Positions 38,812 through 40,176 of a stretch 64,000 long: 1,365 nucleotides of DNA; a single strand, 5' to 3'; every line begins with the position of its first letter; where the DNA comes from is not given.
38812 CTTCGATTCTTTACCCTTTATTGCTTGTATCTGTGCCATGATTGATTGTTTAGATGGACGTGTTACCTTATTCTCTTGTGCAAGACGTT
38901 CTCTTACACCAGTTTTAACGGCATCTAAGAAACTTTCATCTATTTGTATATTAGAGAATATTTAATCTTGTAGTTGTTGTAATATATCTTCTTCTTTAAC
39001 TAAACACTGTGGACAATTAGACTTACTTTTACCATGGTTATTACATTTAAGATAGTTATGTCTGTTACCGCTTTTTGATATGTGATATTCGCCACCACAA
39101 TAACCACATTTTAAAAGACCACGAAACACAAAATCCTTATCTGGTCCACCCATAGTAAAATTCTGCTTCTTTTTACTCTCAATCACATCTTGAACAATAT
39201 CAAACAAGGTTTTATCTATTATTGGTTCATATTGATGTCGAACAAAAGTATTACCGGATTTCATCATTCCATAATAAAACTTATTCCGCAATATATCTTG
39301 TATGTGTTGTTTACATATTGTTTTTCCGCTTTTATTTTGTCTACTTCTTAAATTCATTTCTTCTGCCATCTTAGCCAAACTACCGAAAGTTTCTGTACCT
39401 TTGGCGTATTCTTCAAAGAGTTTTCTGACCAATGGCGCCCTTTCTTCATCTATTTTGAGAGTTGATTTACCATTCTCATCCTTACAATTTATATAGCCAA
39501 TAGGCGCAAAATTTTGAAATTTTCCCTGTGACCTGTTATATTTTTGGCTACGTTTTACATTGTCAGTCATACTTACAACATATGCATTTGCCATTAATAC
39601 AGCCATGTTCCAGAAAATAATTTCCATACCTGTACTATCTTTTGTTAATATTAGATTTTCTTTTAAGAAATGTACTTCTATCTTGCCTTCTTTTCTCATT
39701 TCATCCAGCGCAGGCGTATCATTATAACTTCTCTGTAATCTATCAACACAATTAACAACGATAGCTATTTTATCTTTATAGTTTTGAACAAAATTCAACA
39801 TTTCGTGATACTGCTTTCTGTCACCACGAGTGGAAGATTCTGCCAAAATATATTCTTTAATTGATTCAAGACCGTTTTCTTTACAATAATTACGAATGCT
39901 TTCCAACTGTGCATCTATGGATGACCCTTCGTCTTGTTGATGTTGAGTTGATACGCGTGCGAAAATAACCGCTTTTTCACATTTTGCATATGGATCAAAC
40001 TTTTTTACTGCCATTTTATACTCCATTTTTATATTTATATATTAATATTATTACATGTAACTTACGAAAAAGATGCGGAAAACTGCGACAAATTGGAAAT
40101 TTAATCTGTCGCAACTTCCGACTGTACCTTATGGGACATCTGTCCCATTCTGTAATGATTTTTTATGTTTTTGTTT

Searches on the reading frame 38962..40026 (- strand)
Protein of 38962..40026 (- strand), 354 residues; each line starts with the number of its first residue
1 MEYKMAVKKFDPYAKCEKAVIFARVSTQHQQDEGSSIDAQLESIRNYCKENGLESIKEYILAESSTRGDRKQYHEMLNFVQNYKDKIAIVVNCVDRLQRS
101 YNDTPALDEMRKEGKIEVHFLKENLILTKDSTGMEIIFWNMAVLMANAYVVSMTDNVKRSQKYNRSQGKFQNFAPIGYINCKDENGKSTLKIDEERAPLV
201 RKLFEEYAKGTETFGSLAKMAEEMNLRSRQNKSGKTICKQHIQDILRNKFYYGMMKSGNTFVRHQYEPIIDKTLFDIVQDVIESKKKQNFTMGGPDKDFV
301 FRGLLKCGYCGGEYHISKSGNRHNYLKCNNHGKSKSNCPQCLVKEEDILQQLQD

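Call 3: search_protein_families(library=pfam, proteins=[window:38962-40026:-], max_evalue=0.01)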
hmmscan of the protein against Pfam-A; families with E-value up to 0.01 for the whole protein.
window:38962-40026:- (354 aa): 3 families
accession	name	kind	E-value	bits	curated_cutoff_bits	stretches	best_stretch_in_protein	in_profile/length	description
PF00239.26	Resolvase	-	8e-19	68.6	23.3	1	19-169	1-144/145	Resolvase, N terminal domain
PF07508.19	Recombinase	-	1.5e-14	54.5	21.1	1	194-284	1-101/102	Recombinase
PF13408.12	Zn_ribbon_recom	-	5.5e-10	39.9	25.3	1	301-350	2-51/58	Recombinase zinc beta ribbon domain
